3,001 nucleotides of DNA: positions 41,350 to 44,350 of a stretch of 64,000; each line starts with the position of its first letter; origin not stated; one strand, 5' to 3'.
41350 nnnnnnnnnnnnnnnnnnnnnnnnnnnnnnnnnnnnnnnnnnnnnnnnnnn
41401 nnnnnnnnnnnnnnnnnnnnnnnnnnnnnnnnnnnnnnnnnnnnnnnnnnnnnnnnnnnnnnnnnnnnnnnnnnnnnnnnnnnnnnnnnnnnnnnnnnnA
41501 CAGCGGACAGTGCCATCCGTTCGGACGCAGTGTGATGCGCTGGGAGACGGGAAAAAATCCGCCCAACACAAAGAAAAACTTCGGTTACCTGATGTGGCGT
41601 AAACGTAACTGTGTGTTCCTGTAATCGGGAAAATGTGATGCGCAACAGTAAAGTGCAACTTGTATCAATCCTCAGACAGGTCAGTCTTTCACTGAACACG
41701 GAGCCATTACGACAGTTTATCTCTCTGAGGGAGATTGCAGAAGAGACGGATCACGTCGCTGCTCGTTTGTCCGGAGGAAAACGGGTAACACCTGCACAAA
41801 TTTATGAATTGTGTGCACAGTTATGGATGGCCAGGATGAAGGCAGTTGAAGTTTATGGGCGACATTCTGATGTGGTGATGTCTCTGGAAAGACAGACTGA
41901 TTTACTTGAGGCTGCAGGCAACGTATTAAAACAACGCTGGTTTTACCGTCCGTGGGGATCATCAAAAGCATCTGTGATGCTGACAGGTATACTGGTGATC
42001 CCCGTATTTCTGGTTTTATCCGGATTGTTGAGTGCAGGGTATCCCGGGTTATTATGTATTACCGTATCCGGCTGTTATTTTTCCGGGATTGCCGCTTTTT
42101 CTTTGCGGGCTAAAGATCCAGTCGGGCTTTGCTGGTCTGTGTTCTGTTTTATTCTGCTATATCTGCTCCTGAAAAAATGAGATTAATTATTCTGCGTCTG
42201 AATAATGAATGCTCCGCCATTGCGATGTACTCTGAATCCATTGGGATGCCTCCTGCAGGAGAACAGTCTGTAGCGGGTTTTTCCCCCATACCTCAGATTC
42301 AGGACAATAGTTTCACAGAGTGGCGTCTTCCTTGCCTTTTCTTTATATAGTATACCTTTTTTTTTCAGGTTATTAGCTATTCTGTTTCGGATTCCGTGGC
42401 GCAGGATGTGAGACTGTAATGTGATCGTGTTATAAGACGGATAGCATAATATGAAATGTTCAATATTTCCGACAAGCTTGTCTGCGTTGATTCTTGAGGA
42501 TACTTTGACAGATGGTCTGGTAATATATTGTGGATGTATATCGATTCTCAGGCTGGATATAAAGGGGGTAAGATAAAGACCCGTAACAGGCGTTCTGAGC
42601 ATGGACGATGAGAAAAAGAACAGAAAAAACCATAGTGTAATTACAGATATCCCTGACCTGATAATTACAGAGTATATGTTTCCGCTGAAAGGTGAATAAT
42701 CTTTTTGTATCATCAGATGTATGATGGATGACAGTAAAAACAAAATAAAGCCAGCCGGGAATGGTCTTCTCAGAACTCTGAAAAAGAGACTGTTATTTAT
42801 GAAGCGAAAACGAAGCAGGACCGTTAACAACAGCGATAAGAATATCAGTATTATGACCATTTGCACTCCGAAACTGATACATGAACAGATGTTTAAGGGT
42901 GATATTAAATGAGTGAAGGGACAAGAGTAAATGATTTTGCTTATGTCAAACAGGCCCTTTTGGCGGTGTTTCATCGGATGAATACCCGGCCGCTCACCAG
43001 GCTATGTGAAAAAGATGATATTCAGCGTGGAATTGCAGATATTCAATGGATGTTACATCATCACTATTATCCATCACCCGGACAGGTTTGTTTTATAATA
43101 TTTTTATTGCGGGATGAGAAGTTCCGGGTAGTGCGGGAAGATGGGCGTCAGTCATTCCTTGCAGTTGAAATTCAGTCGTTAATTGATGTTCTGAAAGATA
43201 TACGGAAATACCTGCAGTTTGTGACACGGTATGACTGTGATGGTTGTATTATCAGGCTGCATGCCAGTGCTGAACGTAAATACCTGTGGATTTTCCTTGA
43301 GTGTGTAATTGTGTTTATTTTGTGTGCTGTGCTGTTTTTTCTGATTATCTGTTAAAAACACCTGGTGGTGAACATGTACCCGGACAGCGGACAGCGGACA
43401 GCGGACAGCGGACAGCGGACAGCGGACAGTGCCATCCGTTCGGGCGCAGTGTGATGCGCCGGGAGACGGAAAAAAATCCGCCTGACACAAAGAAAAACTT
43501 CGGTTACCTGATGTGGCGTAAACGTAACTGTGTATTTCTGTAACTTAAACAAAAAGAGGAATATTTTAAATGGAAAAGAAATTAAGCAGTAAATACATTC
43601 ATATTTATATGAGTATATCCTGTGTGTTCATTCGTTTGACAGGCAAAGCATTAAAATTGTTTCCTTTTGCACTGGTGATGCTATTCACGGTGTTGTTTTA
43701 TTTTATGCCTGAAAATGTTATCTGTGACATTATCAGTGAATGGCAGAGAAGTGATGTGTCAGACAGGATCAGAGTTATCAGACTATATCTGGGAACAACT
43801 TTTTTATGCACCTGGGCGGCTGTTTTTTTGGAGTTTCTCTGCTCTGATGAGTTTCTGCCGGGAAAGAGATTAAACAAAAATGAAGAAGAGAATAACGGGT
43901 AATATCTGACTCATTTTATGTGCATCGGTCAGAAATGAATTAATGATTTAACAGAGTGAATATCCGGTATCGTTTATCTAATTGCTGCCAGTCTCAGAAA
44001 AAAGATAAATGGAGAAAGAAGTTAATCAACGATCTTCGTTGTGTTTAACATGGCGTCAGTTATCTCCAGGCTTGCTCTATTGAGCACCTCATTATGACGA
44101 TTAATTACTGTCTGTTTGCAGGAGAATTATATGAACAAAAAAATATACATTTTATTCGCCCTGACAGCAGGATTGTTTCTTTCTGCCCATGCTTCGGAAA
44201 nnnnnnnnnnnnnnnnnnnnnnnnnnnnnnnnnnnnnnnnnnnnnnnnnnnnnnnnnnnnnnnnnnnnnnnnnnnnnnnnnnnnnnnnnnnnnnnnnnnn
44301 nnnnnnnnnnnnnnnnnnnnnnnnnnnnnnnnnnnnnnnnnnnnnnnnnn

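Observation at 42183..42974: A 263-codon open frame antisense to the tra operon in AT-rich DNA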

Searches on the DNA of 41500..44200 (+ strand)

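Call 3: search_dna_similar(query=window:41500-44200:+, collection=plasmids, mode=near, max_rows=30)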
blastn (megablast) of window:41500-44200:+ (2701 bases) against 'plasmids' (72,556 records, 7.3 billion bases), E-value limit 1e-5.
Records with a match: 3613; places in all: 3682; records where one place covers at least 80% of the query: 9.
Best place of each record, by identity: >=99% 8; 95-99% 1175; 90-95% 1402; 80-90% 1026; 60-80% 2.
By first word of the organism name: Escherichia 2758; Klebsiella 492; Salmonella 168; Shigella 118; Raoultella 22; Enterobacter 18; Edwardsiella 17; Citrobacter 11; uncultured 4; Serratia 3; and 2 more.
By predicted mobility (MOB-suite, as given by PLSDB): conjugative 3493; mobilizable 102; non-mobilizable 18.
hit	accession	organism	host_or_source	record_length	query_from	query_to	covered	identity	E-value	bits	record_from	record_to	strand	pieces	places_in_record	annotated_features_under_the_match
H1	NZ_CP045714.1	Escherichia coli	Homo sapiens,feces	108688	1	2701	100%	99.4%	0e+0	5129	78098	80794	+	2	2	hypothetical protein (x3) | traU: conjugal transfer pilus assembly protein TraU | trbC: type-F conjugative transfer system pilin assembly protein TrbC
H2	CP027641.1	Escherichia coli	Homo sapiens,stool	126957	1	2701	100%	99.2%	0e+0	5079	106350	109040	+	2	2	none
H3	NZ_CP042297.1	Escherichia coli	crow,cell culture,cloacal swab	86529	1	2701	99%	99.1%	0e+0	5046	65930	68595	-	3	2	hypothetical protein (x3) | traU: conjugal transfer pilus assembly protein TraU | trbC: type-F conjugative transfer system pilin assembly protein TrbC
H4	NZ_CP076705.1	Escherichia coli O8:H28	flour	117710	1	2701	99%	99.1%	0e+0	5050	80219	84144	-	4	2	IS3 family transposase | hypothetical protein (x3) | traU: conjugal transfer pilus assembly protein TraU | trbC: type-F conjugative transfer system pilin assembly protein TrbC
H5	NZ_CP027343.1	Escherichia coli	Homo sapiens,stool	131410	1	2701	99%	99.1%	0e+0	5036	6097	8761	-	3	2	hypothetical protein (x3) | traU: conjugal transfer pilus assembly protein TraU | trbC: type-F conjugative transfer system pilin assembly protein TrbC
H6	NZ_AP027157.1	Escherichia coli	Homo sapiens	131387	1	2701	99%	99.0%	0e+0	5031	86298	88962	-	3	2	hypothetical protein (x3) | traU: conjugal transfer pilus assembly protein TraU | trbC: type-F conjugative transfer system pilin assembly protein TrbC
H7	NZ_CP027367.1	Escherichia coli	-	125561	1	2701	84%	98.3%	0e+0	3986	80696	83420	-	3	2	hypothetical protein (x4) | traU: conjugal transfer pilus assembly protein TraU | trbC: type-F conjugative transfer system pilin assembly protein TrbC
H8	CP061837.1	Escherichia coli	Sheep,cell culture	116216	1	2596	81%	98.5%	0e+0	3825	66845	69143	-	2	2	hypothetical protein (x4) | traU: conjugal transfer pilus assembly protein TraU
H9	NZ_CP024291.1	Escherichia coli O178:H19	Homo sapiens,stool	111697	1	2596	80%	98.9%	0e+0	4060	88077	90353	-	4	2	hypothetical protein (x4) | traU: conjugal transfer pilus assembly protein TraU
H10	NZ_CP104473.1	Escherichia coli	cheese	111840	1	2596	80%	98.9%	0e+0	4060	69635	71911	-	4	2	hypothetical protein (x4) | traU: conjugal transfer pilus assembly protein TraU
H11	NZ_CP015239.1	Escherichia coli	Homo sapiens,stool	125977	1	2596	81%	97.3%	0e+0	3668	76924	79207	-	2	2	hypothetical protein (x4) | traU: conjugal transfer pilus assembly protein TraU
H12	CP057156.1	Escherichia coli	culture,Pooled cattle faecal samples ...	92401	1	2701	78%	97.5%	0e+0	3802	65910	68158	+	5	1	hypothetical protein (x3) | traU: conjugal transfer pilus assembly protein TraU | trbC: type-F conjugative transfer system pilin assembly protein TrbC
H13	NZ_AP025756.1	Escherichia sp. KS167_9B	Bos taurus,feces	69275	1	2701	78%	97.5%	0e+0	3802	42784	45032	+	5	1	hypothetical protein (x4) | traU: conjugal transfer pilus assembly protein TraU | trbC: type-F conjugative transfer system pilin assembly protein TrbC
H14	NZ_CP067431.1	Escherichia coli O22:H8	Rectal swab of live bovine cattle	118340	1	2046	76%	98.8%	0e+0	3851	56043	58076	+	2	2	hypothetical protein (x2) | traU: conjugal transfer pilus assembly protein TraU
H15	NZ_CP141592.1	Escherichia coli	calf,germ,Anal swab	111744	1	2044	75%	99.5%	0e+0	3680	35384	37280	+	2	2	hypothetical protein (x2) | traU: conjugal transfer pilus assembly protein TraU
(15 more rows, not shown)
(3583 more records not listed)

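Call 5: get_annotated_region(hit=H1, flank=1500)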
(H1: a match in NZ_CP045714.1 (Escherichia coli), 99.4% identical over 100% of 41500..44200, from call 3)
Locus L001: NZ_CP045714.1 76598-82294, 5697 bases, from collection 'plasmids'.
description: Escherichia coli strain FHI_NMBU_11 plasmid pFHI_NMBU_11_02, complete sequence
organism: Escherichia coli (NCBI taxid 562)
taxonomy: Bacteria; Pseudomonadota; Gammaproteobacteria; Enterobacterales; Enterobacteriaceae; Escherichia; Escherichia coli
host: -; source: Homo sapiens,feces; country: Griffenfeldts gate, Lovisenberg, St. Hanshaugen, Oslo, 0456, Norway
typing (MOB-suite, as given by PLSDB): conjugative; replicon IncFIA,IncFIC; relaxase MOBF; mating-pair formation MPF_F
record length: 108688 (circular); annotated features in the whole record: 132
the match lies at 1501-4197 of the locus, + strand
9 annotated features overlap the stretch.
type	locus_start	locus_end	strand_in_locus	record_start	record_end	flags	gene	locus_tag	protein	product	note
CDS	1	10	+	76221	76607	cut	trbI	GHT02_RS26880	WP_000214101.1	type-F conjugative transfer system protein TrbI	-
CDS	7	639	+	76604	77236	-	traW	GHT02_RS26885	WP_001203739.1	type-F conjugative transfer system protein TraW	-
CDS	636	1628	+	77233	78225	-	traU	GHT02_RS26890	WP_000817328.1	conjugal transfer pilus assembly protein TraU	-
CDS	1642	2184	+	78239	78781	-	-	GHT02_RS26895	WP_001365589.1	hypothetical protein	-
CDS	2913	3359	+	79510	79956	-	-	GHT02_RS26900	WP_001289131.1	hypothetical protein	-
CDS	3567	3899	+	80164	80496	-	-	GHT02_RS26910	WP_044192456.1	hypothetical protein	-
CDS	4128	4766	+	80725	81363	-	trbC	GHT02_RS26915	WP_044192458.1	type-F conjugative transfer system pilin assembly protein TrbC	-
CDS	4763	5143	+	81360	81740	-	-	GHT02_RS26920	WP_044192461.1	hypothetical protein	-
CDS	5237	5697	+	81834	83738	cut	traN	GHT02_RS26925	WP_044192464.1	type-F conjugative transfer system mating-pair stabilization protein TraN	-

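Call 6: get_annotated_region(hit=H7, flank=1000)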
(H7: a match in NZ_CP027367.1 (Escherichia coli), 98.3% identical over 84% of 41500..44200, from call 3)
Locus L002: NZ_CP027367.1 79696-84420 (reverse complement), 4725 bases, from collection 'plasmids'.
description: Escherichia coli strain 89-3156 plasmid unnamed, complete sequence
organism: Escherichia coli (NCBI taxid 562)
taxonomy: Bacteria; Pseudomonadota; Gammaproteobacteria; Enterobacterales; Enterobacteriaceae; Escherichia; Escherichia coli
host: -; source: -; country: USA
typing (MOB-suite, as given by PLSDB): conjugative; replicon IncFIA,IncFIB,IncFII,IncFII; relaxase MOBF,MOBF; mating-pair formation MPF_F
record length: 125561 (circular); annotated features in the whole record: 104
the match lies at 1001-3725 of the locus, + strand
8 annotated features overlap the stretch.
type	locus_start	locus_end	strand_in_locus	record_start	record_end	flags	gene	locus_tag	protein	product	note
CDS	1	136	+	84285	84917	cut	traW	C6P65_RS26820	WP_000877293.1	type-F conjugative transfer system protein TraW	-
CDS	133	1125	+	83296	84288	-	traU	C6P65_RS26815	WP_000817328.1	conjugal transfer pilus assembly protein TraU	-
CDS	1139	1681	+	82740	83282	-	-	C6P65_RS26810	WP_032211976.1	hypothetical protein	-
CDS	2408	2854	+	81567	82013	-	-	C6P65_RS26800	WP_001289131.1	hypothetical protein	-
CDS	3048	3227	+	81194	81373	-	-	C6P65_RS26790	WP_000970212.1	hypothetical protein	-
CDS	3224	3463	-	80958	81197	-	-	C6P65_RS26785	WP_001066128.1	hypothetical protein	-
CDS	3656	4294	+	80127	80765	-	trbC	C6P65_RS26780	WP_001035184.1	type-F conjugative transfer system pilin assembly protein TrbC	-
CDS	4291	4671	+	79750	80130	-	-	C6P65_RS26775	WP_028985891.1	hypothetical protein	-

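Call 9: search_dna_similar(query=window:42150-43000:+, collection=ecoli_genomes, mode=near, max_rows=40, rows=spread)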
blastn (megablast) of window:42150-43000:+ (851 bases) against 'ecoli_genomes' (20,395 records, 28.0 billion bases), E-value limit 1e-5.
Records with a match: 36; places in all: 38; records where one place covers at least 80% of the query: 27.
Genomes with a match: 36 of 5426; with a place that covers at least 80% of the query: 27. Places per genome that has any: lowest 1, median 1, highest 2. On chromosomes: 0 places; on plasmids: 38.
Best place of each record, by identity: >=99% 33; 95-99% 3.
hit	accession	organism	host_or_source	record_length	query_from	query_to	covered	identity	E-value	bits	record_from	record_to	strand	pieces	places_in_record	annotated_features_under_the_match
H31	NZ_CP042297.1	Escherichia coli strain RM9088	crow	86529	1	851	100%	100.0%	0e+0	1572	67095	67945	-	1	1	hypothetical protein (x2)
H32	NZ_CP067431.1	Escherichia coli O22:H8 strain 154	Rectal swab of live bovine cattle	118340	1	851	100%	100.0%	0e+0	1572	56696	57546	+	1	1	hypothetical protein (x2)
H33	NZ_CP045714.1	Escherichia coli strain FHI_NMBU_11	Homo sapiens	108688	1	851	100%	100.0%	0e+0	1572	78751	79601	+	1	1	hypothetical protein (x2)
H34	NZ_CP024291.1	Escherichia coli O178:H19 strain 2012C-4431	Homo sapiens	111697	1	851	100%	99.9%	0e+0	1565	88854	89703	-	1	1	hypothetical protein (x2)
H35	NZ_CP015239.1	Escherichia coli strain 2011C-3911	Homo sapiens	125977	1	851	100%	99.9%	0e+0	1565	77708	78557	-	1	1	hypothetical protein (x2)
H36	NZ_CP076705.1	Escherichia coli O8:H28 strain BMH-17-0027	flour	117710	1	851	100%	99.9%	0e+0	1565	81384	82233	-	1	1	hypothetical protein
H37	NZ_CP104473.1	Escherichia coli strain UC4224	cheese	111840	1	851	100%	99.9%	0e+0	1565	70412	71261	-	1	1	hypothetical protein (x2)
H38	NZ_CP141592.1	Escherichia coli strain W24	calf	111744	1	851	100%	99.9%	0e+0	1565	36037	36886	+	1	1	hypothetical protein (x2)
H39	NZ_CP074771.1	Escherichia coli strain 99_0288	bovine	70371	1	851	100%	99.9%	0e+0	1565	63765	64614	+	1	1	hypothetical protein (x2)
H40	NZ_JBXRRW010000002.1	Escherichia coli strain UC4315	not applicable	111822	1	851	100%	99.9%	0e+0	1565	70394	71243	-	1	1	hypothetical protein (x2)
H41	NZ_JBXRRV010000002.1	Escherichia coli strain UC4316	not applicable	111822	1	851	100%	99.9%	0e+0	1565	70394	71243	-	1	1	hypothetical protein (x2)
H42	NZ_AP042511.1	Escherichia coli strain OkiPb01681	bovine feces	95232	1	851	100%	99.9%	0e+0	1565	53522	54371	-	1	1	hypothetical protein (x2)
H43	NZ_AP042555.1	Escherichia coli strain OkiPb01692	bovine feces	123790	1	851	100%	99.9%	0e+0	1565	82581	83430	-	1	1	hypothetical protein (x2)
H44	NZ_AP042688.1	Escherichia coli strain OkiPb01714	bovine feces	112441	1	851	100%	99.8%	0e+0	1559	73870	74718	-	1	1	hypothetical protein (x2)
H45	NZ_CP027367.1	Escherichia coli strain 89-3156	missing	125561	1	851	100%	99.6%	0e+0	1554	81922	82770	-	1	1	hypothetical protein (x2)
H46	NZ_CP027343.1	Escherichia coli strain 2014C-4587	Homo sapiens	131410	1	851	100%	99.4%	0e+0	1543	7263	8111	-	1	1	hypothetical protein (x2)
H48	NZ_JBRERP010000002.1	Escherichia coli strain E200086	Homo sapiens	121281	1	851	100%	99.1%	0e+0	1528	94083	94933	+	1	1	hypothetical protein (x2)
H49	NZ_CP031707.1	Escherichia coli strain R1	cattle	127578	1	851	100%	99.1%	0e+0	1526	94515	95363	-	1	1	hypothetical protein (x2)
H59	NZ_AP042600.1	Escherichia coli strain OkiPb01701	bovine feces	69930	1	851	33%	99.3%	9e-93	502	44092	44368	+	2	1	hypothetical protein (x2)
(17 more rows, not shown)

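Call 10: search_dna_similar(query=window:42150-43000:+, collection=plasmids, mode=distant, max_rows=60, rows=spread)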
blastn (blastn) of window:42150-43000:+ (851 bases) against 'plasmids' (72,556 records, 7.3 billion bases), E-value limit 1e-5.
Records with a match: 30; places in all: 30; records where one place covers at least 80% of the query: 24.
Best place of each record, by identity: >=99% 19; 95-99% 4; 80-90% 2; 60-80% 5.
By first word of the organism name: Escherichia 23; Klebsiella 4; Salmonella 3.
By predicted mobility (MOB-suite, as given by PLSDB): conjugative 29; non-mobilizable 1.
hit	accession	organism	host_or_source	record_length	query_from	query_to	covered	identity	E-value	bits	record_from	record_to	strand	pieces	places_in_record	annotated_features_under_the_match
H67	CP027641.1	Escherichia coli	Homo sapiens,stool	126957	1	851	100%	100.0%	0e+0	1535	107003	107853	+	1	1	none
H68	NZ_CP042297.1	Escherichia coli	crow,cell culture,cloacal swab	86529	1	851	100%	100.0%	0e+0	1535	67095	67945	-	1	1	hypothetical protein (x2)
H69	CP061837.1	Escherichia coli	Sheep,cell culture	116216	1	851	100%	100.0%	0e+0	1535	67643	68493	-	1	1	hypothetical protein (x2)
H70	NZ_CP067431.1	Escherichia coli O22:H8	Rectal swab of live bovine cattle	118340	1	851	100%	100.0%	0e+0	1535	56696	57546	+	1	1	hypothetical protein (x2)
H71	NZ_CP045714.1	Escherichia coli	Homo sapiens,feces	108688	1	851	100%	100.0%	0e+0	1535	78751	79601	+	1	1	hypothetical protein (x2)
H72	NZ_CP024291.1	Escherichia coli O178:H19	Homo sapiens,stool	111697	1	851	100%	99.9%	0e+0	1527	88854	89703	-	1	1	hypothetical protein (x2)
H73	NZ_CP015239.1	Escherichia coli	Homo sapiens,stool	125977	1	851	100%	99.9%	0e+0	1527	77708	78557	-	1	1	hypothetical protein (x2)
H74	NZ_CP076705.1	Escherichia coli O8:H28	flour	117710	1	851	100%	99.9%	0e+0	1527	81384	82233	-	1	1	hypothetical protein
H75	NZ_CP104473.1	Escherichia coli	cheese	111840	1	851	100%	99.9%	0e+0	1527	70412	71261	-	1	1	hypothetical protein (x2)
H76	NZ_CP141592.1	Escherichia coli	calf,germ,Anal swab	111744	1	851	100%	99.9%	0e+0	1527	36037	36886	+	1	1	hypothetical protein (x2)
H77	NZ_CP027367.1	Escherichia coli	-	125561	1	851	100%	99.6%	0e+0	1519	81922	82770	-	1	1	hypothetical protein (x2)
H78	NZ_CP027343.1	Escherichia coli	Homo sapiens,stool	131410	1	851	100%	99.4%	0e+0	1510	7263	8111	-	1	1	hypothetical protein (x2)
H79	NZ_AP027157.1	Escherichia coli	Homo sapiens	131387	1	851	100%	99.4%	0e+0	1510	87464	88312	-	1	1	hypothetical protein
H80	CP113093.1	Escherichia coli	-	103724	1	851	100%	99.1%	0e+0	1496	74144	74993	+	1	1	hypothetical protein (x2)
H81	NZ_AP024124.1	Escherichia coli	Bos taurus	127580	1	851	100%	99.1%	0e+0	1492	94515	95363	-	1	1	hypothetical protein (x2)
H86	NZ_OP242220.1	Escherichia coli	Homo sapiens,stool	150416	1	851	100%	98.8%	0e+0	1490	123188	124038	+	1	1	hypothetical protein (x3)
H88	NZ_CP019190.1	Salmonella enterica subsp. enterica serovar Poona str. ATCC ...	animal,iguana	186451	1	849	100%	88.8%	0e+0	1102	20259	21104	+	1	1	hypothetical protein (x2)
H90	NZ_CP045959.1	Salmonella enterica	Homo sapiens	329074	56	812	89%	68.8%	4e-74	286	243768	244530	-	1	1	none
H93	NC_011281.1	Klebsiella variicola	-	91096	59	287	27%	69.0%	5e-16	94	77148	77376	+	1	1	hypothetical protein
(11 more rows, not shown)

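Call 11: get_annotated_region(hit=H86, flank=1200)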
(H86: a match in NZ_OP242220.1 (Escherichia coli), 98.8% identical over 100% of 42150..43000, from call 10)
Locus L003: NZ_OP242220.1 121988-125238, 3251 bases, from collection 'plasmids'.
description: Escherichia coli strain LA251 plasmid pLAO6, complete sequence
organism: Escherichia coli (NCBI taxid 562)
taxonomy: Bacteria; Pseudomonadota; Gammaproteobacteria; Enterobacterales; Enterobacteriaceae; Escherichia; Escherichia coli
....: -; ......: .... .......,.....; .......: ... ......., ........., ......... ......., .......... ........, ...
typing (MOB-suite, as given by PLSDB): conjugative; replicon IncFIA,IncFIC; relaxase MOBF; mating-pair formation MPF_F
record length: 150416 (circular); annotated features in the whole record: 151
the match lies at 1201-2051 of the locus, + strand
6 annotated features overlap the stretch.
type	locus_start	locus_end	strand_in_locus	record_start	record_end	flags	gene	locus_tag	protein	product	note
CDS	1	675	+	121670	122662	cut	traU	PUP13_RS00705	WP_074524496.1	conjugal transfer pilus assembly protein TraU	-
CDS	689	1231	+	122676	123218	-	-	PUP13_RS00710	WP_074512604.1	hypothetical protein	-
CDS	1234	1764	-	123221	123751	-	-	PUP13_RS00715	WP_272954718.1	hypothetical protein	-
CDS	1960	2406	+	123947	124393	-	-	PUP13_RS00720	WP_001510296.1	hypothetical protein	-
CDS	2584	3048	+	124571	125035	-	-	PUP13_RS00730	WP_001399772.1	hypothetical protein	-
CDS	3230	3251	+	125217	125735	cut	-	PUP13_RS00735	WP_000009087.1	hypothetical protein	-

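Call 12: get_annotated_region(hit=H88, flank=1500)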
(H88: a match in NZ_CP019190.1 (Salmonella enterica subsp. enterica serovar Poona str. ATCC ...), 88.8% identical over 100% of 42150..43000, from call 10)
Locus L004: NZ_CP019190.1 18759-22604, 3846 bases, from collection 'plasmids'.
description: Salmonella enterica subsp. enterica serovar Poona str. ATCC BAA-1673 plasmid pATCCBAA1673_01, complete sequence
organism: Salmonella enterica subsp. enterica serovar Poona str. ATCC BAA-1673 (NCBI taxid 1124962)
taxonomy: Bacteria; Pseudomonadota; Gammaproteobacteria; Enterobacterales; Enterobacteriaceae; Salmonella; Salmonella enterica; Salmonella enterica subsp. enterica serovar Poona str. ATCC BAA-1673
host: -; source: animal,iguana; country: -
typing (MOB-suite, as given by PLSDB): conjugative; replicon rep_cluster_2183; relaxase MOBF; mating-pair formation MPF_F
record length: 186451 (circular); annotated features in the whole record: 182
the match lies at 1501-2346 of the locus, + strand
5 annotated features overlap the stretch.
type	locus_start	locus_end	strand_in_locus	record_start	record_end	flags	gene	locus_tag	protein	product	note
CDS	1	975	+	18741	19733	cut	traU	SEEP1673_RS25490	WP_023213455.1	conjugal transfer pilus assembly protein TraU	-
CDS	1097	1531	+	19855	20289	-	-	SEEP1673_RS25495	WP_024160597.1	hypothetical protein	-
CDS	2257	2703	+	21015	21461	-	-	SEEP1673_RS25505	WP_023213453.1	hypothetical protein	-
CDS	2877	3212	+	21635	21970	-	-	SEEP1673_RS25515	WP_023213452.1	hypothetical protein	-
CDS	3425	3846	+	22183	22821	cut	trbC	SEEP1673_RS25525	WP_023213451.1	type-F conjugative transfer system pilin assembly protein TrbC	-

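Call 13: get_annotated_region(hit=H90, flank=2500)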
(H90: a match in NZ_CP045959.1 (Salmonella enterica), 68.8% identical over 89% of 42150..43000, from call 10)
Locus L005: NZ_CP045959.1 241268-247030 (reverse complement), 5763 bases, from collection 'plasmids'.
description: Salmonella enterica subsp. enterica serovar Birkenhead strain AUSMDU00010532 plasmid pAUSMDU00010532_01, complete sequence
organism: Salmonella enterica (NCBI taxid 1962641)
taxonomy: Bacteria; Pseudomonadota; Gammaproteobacteria; Enterobacterales; Enterobacteriaceae; Salmonella; Salmonella enterica
host: -; source: Homo sapiens; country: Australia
typing (MOB-suite, as given by PLSDB): conjugative; replicon IncFIB; relaxase MOBF; mating-pair formation MPF_F
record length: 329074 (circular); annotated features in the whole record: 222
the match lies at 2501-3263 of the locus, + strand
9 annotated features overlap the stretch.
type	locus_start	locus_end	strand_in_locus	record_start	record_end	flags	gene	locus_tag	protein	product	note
CDS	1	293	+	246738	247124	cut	trbI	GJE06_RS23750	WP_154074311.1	type-F conjugative transfer system protein TrbI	-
CDS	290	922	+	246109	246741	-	traW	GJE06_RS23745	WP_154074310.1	type-F conjugative transfer system protein TraW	-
CDS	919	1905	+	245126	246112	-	traU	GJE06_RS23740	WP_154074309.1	conjugal transfer pilus assembly protein TraU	-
CDS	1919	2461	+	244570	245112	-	-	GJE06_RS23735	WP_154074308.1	hypothetical protein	-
CDS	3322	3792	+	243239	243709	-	-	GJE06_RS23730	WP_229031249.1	hypothetical protein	-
CDS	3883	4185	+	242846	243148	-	-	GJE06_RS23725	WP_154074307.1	hypothetical protein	-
CDS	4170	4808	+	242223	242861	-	trbC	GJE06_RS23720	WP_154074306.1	type-F conjugative transfer system pilin assembly protein TrbC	-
CDS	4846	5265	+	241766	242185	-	-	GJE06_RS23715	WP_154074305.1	HNH endonuclease signature motif containing protein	-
CDS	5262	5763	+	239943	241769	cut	traN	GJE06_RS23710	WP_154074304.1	type-F conjugative transfer system mating-pair stabilization protein TraN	-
